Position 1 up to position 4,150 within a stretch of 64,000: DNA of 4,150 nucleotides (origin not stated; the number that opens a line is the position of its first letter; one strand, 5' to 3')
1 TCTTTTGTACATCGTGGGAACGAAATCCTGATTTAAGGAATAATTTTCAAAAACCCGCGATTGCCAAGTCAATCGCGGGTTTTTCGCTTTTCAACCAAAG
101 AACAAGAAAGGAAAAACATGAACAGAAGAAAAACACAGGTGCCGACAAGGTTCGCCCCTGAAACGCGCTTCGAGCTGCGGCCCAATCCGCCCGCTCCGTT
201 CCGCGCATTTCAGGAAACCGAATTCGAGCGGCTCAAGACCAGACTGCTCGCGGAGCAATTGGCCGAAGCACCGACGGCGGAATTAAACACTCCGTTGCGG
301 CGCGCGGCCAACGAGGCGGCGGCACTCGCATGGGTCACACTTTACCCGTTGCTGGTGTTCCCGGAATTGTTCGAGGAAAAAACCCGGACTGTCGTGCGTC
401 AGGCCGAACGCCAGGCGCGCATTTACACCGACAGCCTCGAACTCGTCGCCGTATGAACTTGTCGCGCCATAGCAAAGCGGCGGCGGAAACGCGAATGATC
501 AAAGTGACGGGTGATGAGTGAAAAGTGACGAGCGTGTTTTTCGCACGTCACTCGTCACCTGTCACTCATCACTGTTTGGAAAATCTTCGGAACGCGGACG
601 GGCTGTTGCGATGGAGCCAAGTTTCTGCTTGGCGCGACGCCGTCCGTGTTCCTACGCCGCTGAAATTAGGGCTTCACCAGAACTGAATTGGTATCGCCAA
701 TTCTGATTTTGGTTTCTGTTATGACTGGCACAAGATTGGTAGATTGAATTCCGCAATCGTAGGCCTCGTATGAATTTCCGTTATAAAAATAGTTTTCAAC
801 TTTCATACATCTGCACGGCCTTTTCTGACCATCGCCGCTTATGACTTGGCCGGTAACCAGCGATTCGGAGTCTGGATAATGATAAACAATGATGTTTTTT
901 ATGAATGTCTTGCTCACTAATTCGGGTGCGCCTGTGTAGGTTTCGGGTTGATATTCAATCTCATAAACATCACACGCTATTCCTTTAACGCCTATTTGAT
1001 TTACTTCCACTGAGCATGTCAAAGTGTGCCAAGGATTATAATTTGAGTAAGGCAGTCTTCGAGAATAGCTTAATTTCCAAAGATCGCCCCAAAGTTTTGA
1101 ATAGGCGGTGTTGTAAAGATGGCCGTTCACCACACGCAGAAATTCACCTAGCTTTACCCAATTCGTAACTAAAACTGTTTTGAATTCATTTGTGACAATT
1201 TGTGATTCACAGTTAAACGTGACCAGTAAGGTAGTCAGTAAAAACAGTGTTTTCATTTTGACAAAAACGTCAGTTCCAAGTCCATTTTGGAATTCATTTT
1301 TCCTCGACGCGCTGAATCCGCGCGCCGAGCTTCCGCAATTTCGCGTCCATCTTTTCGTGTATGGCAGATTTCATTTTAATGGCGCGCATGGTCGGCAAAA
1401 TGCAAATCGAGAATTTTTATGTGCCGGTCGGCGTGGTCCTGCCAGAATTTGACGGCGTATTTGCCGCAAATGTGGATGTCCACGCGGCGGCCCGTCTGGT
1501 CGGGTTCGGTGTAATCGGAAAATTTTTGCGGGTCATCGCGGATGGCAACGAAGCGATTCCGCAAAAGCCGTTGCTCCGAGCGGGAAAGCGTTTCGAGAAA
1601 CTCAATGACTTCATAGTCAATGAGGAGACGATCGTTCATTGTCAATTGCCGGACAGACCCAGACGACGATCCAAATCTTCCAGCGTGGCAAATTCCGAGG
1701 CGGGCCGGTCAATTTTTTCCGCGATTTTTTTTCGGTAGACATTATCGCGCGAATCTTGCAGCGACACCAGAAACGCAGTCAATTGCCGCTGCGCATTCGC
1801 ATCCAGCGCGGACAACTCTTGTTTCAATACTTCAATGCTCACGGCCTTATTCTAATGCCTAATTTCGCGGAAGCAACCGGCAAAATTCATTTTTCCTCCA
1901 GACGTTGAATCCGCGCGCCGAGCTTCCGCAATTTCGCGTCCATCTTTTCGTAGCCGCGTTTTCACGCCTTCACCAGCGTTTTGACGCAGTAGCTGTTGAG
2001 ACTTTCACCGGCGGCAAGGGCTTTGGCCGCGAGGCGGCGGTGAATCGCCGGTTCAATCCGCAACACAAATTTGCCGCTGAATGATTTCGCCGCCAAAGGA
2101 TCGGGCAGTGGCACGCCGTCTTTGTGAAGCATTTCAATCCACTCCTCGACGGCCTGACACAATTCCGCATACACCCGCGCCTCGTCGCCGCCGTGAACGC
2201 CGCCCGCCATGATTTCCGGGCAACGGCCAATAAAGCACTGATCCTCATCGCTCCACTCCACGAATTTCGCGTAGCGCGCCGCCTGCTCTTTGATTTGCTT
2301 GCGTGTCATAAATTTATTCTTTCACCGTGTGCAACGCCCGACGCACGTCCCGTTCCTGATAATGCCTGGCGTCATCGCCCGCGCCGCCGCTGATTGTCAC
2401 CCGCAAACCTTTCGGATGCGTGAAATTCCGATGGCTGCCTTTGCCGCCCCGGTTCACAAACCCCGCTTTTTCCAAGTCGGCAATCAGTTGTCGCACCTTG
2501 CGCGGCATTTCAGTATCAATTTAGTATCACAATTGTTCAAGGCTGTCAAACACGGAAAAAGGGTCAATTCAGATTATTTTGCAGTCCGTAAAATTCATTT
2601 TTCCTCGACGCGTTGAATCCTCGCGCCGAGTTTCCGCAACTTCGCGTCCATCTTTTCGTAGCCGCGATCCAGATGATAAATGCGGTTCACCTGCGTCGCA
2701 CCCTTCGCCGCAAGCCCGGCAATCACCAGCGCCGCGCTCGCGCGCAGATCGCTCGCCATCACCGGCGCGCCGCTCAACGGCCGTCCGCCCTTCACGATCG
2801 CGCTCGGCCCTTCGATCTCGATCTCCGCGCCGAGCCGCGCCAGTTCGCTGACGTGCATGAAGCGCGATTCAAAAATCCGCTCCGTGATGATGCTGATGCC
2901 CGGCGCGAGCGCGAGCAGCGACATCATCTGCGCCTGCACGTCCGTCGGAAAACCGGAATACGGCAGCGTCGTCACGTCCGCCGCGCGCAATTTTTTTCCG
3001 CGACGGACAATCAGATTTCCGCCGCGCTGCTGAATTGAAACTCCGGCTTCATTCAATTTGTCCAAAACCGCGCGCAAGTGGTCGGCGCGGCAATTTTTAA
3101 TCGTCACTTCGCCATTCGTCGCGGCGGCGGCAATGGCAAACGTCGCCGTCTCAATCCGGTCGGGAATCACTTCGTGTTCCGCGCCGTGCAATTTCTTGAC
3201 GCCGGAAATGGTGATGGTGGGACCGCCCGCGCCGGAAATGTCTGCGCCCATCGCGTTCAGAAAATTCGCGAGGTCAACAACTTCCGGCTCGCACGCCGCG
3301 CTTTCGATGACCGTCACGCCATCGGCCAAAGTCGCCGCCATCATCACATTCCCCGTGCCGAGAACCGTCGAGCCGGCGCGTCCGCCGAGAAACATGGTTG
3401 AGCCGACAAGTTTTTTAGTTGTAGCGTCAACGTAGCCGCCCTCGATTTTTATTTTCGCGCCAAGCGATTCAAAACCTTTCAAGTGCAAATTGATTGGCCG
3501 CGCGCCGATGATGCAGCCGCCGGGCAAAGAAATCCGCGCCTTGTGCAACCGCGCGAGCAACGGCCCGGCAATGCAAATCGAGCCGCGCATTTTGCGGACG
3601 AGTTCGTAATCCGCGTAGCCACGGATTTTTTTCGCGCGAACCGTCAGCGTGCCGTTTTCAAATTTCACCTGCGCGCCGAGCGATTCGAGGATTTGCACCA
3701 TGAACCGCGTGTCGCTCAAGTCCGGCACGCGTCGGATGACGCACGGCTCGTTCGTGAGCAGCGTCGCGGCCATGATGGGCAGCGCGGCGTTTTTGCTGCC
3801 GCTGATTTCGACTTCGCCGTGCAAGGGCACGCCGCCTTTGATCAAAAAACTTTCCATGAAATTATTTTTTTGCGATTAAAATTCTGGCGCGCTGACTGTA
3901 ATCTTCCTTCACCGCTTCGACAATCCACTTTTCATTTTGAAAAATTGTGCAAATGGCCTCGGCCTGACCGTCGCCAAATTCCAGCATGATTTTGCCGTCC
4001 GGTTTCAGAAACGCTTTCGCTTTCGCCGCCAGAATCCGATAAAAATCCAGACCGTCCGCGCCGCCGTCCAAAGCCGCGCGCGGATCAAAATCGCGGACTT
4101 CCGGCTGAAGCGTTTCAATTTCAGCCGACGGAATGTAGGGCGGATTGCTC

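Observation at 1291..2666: Three copies of the murA 3' terminus bracket two toxin-antitoxin-only cassettes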

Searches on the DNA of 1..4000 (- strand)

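Call 51: search_rna_families(source=window, start=1, end=4000, threshold=evalue, max_evalue=1)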
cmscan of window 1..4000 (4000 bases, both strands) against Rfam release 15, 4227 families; matches with E-value up to 1: 4.
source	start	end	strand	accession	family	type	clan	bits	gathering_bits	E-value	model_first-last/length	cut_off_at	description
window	504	566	+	RF03778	mir-483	Gene; miRNA;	-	22.3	60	0.83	1-75/75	no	mir-483 microRNA precursor family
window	499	570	+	RF03506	mir-587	Gene; miRNA;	-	21.5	80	0.38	1-74/74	no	mir-587 microRNA precursor family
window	489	571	+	RF01900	mir-2024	Gene; miRNA;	-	21.1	69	0.75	1-77/77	no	mir-2024 microRNA precursor family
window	1250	1322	-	RF01962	RMST_1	Gene; lncRNA;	-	17.7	40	0.75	1-61/61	no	Rhabdomyosarcoma 2 associated transcript conserved region 1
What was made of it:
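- Tried and rejected: Known RNA family in 1-4000: only sub-threshold noise (call 51).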

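Call 89: search_dna_similar(query=window:1291-2666:-, collection=plasmids, mode=distant, max_rows=8)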
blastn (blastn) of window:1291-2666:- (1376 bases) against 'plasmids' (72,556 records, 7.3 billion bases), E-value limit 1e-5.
No match.

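Call 90: search_dna_similar(query=window:1291-2666:-, collection=phages, mode=distant, max_rows=8)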
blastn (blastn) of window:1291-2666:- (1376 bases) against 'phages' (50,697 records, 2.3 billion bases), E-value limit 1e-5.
No match.
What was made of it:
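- Tried and rejected: Plasmid and phage collections: no match to the array (calls 89, 90).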

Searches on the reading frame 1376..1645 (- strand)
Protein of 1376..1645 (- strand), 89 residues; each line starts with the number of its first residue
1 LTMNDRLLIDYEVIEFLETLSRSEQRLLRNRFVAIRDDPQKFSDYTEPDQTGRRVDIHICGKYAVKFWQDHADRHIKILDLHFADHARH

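Call 5: search_protein_families(library=pfam, proteins=[window:1376-1645:-], max_evalue=0.01)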
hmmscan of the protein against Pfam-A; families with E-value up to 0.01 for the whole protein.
window:1376-1645:- (89 aa): 0 families

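Call 25: find_encoding_contigs(protein=window:1376-1645:-, flank=6000, max_places=10)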
Protein window:1376-1645:- (89 aa): no gene with exactly this product is on record in the collection.

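Call 34: search_protein_families(library=ncbifam, proteins=[window:1376-1645:-], max_evalue=1)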
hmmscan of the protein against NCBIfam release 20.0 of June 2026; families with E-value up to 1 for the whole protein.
window:1376-1645:- (89 aa): 0 families

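Call 35: search_protein_families(library=pfam, proteins=[window:1376-1645:-], max_evalue=10)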
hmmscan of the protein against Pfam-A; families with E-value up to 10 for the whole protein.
window:1376-1645:- (89 aa): 0 families

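Call 36: find_homologous_proteins(query=window:1376-1645:-, max_evalue=0.001)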
Query window:1376-1645:- (89 aa): 188 proteins with E <= 0.001 among 189 candidates; the best 120 are listed.
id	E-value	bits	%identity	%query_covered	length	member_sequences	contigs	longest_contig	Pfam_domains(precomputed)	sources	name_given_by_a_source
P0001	5.5e-45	169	93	93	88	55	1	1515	-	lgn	-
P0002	1.6e-44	167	90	97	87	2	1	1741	-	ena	-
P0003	8.1e-43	162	90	97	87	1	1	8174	-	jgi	jgi:hypothetical protein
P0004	7.3e-42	159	81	93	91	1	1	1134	-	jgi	jgi:hypothetical protein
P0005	1.8e-41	158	84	97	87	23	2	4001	-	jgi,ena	-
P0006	6.4e-41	156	84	97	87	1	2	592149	-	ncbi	ncbi:MAG: hypothetical protein WDM80_12965 [Limisphaerales bacterium]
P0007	7.1e-40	152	83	97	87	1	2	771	-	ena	-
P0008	1.5e-39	151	79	96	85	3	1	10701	-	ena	-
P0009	1.5e-39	151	86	97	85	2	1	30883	-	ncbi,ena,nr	ncbi:MAG TPA: hypothetical protein VNN22_01945 [Verrucomicrobiae bacterium]|nr:hypothetical protein 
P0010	1.5e-39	151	81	93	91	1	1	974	-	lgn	-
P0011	4.3e-39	150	77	97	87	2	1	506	-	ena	-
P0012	9.3e-39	149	79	97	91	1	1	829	-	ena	-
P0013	1.0e-38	149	80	96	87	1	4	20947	-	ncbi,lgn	ncbi:MAG: hypothetical protein ACLQSR_15730 [Limisphaerales bacterium]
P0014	1.2e-38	149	80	93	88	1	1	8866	-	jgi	jgi:hypothetical protein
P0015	1.3e-38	148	82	96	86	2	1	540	-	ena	-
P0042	9.7e-37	142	77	97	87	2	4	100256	-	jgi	jgi:hypothetical protein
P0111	7.4e-34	133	73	93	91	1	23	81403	-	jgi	jgi:hypothetical protein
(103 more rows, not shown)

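Call 37: find_encoding_contigs(protein=P0006, flank=5000, max_places=3)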
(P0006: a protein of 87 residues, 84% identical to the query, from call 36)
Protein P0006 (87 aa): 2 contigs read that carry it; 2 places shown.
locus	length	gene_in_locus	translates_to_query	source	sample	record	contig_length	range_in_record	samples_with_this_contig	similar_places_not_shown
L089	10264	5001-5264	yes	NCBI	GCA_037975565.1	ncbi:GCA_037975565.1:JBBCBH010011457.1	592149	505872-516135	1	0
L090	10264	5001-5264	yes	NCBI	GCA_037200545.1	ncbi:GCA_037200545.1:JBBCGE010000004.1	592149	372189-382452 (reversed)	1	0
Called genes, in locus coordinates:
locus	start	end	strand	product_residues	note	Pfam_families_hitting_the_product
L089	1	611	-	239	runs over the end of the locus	-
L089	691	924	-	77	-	-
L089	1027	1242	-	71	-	-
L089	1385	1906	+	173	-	PF00850:Hist_deacetyl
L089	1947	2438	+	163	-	PF07301:DUF1453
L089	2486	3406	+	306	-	PF17827:PrmC_N, PF01209:Ubie_methyltran (weak), PF05175:MTS, PF06325:PrmA, PF12847:Methyltransf_18 (weak), PF13847:Methyltransf_31, PF08242:Methyltransf_12 (weak), PF13649:Methyltransf_25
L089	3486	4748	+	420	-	PF00275:EPSP_synthase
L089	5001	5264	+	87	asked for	-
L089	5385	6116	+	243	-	-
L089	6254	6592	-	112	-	-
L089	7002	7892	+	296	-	PF00069:Pkinase, PF07714:PK_Tyr_Ser-Thr, PF03109:ABC1 (weak), PF01636:APH (weak)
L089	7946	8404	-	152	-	-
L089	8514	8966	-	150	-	PF04390:LptE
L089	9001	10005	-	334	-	PF07719:TPR_2 (faint), PF13428:TPR_14 (faint), PF13174:TPR_6 (faint), PF13525:YfiO (faint)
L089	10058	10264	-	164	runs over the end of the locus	PF24441:DUF7560 (faint)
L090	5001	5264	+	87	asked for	-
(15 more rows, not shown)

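Call 38: find_encoding_contigs(protein=P0009, flank=5000, max_places=3)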
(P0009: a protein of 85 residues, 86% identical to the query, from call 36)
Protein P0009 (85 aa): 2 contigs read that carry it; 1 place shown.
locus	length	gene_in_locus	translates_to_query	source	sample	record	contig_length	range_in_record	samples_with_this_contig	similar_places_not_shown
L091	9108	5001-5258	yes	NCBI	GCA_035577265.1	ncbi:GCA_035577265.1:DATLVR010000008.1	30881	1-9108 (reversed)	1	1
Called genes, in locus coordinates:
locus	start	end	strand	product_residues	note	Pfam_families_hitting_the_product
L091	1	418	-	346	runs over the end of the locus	-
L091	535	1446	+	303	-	PF00850:Hist_deacetyl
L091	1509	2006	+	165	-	PF07301:DUF1453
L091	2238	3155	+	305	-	PF17827:PrmC_N, PF08241:Methyltransf_11 (faint), PF05175:MTS, PF06325:PrmA, PF01209:Ubie_methyltran (faint), PF13847:Methyltransf_31, PF08242:Methyltransf_12 (weak), PF13649:Methyltransf_25, +1 more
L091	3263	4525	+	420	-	PF00275:EPSP_synthase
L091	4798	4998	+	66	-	-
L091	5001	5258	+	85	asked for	-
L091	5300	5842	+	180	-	-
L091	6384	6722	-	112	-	-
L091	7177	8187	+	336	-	PF00069:Pkinase, PF01636:APH (faint), PF07714:PK_Tyr_Ser-Thr, PF03109:ABC1 (weak)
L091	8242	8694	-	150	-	-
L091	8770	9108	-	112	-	PF04390:LptE (weak)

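Call 39: find_encoding_contigs(protein=P0042, flank=5000, max_places=4)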
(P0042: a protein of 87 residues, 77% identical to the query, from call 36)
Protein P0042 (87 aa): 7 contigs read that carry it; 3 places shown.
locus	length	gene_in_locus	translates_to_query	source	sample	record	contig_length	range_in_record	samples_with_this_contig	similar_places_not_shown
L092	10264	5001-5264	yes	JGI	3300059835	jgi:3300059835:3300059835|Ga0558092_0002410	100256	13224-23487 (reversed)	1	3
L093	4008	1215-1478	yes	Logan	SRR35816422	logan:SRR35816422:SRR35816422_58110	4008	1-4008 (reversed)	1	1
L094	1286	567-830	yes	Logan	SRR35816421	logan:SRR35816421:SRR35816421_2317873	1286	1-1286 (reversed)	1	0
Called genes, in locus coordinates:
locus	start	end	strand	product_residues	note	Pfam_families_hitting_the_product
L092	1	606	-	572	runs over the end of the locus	-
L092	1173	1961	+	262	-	PF00005:ABC_tran, PF13304:AAA_21 (weak)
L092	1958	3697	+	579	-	PF16962:ABC_export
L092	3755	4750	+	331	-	PF00056:Ldh_1_N, PF02866:Ldh_1_C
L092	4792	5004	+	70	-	-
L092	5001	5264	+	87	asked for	-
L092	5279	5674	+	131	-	PF22636:FlK, PF03061:4HBT (weak)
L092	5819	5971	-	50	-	-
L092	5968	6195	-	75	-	-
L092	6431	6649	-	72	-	-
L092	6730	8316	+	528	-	PF20695:UbiD_N, PF01977:UbiD, PF20696:UbiD_C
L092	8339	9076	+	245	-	PF13365:Trypsin_2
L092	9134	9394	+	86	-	-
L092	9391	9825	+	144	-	PF01850:PIN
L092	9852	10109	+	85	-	-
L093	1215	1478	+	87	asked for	-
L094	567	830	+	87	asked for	-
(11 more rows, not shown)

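Call 40: find_encoding_contigs(protein=P0111, flank=5000, max_places=6)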
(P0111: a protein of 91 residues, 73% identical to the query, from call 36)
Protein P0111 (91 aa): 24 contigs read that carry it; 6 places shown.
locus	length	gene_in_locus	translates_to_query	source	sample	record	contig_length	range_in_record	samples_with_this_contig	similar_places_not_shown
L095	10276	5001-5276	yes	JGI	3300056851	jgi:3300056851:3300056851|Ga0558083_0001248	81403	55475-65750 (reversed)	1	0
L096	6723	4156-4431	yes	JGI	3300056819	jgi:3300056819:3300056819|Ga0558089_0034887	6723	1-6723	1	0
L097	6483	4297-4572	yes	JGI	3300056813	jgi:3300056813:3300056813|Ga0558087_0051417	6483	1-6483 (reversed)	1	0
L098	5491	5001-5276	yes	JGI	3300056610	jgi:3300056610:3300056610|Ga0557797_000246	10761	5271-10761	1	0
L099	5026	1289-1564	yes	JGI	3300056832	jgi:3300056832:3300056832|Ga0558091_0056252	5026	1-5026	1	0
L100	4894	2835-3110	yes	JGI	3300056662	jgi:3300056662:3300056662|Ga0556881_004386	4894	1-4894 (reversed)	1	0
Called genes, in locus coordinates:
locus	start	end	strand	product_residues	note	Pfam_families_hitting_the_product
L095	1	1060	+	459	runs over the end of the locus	PF02878:PGM_PMM_I, PF02879:PGM_PMM_II, PF02880:PGM_PMM_III, PF00408:PGM_PMM_IV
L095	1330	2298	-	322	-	PF14375:Cys_rich_CWC, PF07963:N_methyl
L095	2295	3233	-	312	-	-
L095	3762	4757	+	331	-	PF00056:Ldh_1_N, PF02866:Ldh_1_C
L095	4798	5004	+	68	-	-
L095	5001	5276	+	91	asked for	-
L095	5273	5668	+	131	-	PF22636:FlK, PF03061:4HBT (weak)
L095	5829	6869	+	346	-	PF00274:Glycolytic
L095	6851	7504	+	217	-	PF00702:Hydrolase, PF13419:HAD_2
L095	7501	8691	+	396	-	PF00871:Acetate_kinase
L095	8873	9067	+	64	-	PF00873:ACR_tran (weak)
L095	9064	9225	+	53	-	-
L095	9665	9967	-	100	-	-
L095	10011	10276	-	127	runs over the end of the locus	-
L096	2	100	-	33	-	?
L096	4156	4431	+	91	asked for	-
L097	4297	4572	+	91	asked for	-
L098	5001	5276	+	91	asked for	-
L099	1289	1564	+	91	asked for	-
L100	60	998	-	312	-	-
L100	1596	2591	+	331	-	PF00056:Ldh_1_N, PF02866:Ldh_1_C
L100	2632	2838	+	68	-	-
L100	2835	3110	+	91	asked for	-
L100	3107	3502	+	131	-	PF22636:FlK, PF03061:4HBT (weak)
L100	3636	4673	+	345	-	PF00274:Glycolytic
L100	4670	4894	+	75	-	?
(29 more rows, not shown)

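Call 57: predict_structure(alignment_id=A2)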
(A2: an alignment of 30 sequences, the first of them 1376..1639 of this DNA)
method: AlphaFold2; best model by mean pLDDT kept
length: 87 residues; sequences in the alignment: 30
mean_pLDDT: 91.1   pTM: 0.80
mean pLDDT of the five models: 91.1, 90.7, 89.8, 88.6, 87.5
residues with pLDDT >= 90: 68; 70-90: 14; 50-70: 4; < 50: 1
segments of 3 or more residues with pLDDT < 50: none
pLDDT, mean of each block of 10 residues (from residue 1): 89 96 97 95 90 93 92 93 68
secondary structure, 60 per line:
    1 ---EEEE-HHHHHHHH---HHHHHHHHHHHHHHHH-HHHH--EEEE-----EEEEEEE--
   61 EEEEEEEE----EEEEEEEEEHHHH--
elements in order: E4-7 H9-16 H20-35 H37-40 E43-46 E52-58 E61-68 E73-81 H82-85

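Call 61: fold_search(model_id=the predicted structure, library=pdb)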
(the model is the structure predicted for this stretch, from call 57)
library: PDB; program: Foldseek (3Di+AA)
matches with E <= 10: 744; with E <= 0.001: 3
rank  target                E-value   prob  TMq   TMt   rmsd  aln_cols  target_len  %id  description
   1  2khe_MODEL_1_A        3.9e-05  1.00  0.71  0.70   3.4        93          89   20  Solution Structure of the Bacterial Toxin Rele from Thermus Thermophilus HB8 (released 2010-03-31)
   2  1wmi_A                1.5e-04  1.00  0.78  0.77   3.2        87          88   22  Crystal structure of archaeal RelE-RelB complex from Pyrococcus horikoshii OT3 (released 2005-03-15)
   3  9g12_B                1.9e-04  1.00  0.71  0.73   2.7        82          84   13  Mycobacterium tuberculosis RelBE1 toxin-antitoxin system; rv1247c (relB1 antitoxin), rv1246c (relE1 toxin) (released 2025-12-17)
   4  9g12_A                2.7e-03  1.00  0.73  0.74   2.6        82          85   13  Mycobacterium tuberculosis RelBE1 toxin-antitoxin system; rv1247c (relB1 antitoxin), rv1246c (relE1 toxin) (released 2025-12-17)
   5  3g5o_B                3.1e-03  1.00  0.76  0.81   2.4        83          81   11  The crystal structure of the toxin-antitoxin complex RelBE2 (Rv2865-2866) from Mycobacterium tuberculosis (released 2009-04-14)
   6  4fxh_B                3.3e-03  1.00  0.72  0.67   3.2        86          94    9  Crystal structure of the isolated E. coli RelE toxin, P212121 form (released 2012-08-29)
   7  2kc8_MODEL_1_A        3.5e-03  1.00  0.73  0.68   2.8        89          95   12  Structure of E. coli toxin RelE (R81A/R83A) mutant in complex with antitoxin RelBc (K47-L79) peptide (released 2009-03-17)
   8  4fxe_E                5.2e-03  1.00  0.70  0.73   2.5        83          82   12  Crystal structure of the intact E. coli RelBE toxin-antitoxin complex (released 2012-08-29)
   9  7v5y_E                7.2e-03  1.00  0.63  0.63   3.4        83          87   18  Crystal structure of hexameric complex of Sa2YoeB-Sa2YefM toxin-antitoxin from Staphylococcus aureus (released 2021-12-15)
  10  4v7k_Ay               7.7e-03  1.00  0.73  0.69   2.3        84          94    8  Structure of RelE nuclease bound to the 70S ribosome (postcleavage state) (released 2014-07-09)
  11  5ja8_A                7.7e-03  1.00  0.59  0.51   4.3        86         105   15  Crystal structure of the HigB2 toxin in complex with Nb2 (released 2017-04-05)
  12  5ja8_C                7.7e-03  1.00  0.60  0.50   4.3        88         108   15  Crystal structure of the HigB2 toxin in complex with Nb2 (released 2017-04-05)
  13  4v7j_Ay               9.3e-03  1.00  0.67  0.63   2.6        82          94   12  Structure of RelE nuclease bound to the 70S ribosome (precleavage state) (released 2014-07-09)
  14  4fxe_F                9.9e-03  1.00  0.67  0.72   2.6        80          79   11  Crystal structure of the intact E. coli RelBE toxin-antitoxin complex (released 2012-08-29)
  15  5ja9_C                1.1e-02  1.00  0.67  0.59   3.3        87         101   11  Crystal structure of the HigB2 toxin in complex with Nb6 (released 2017-04-05)
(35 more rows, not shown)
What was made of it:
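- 1376..1639 (-): 87-aa RelE-fold toxin. AlphaFold pLDDT 91.1 (call 57); Foldseek matches to RelE 2khe and 1wmi at TM 0.70-0.78 (call 61); 188 homologue clusters (call 36)
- Checked: Its 87-aa protein models with pLDDT 91 and matches RelE structures at TM 0.70-0.78 (calls 57, 61), so 'RelE/ParE-like' holds by fold.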
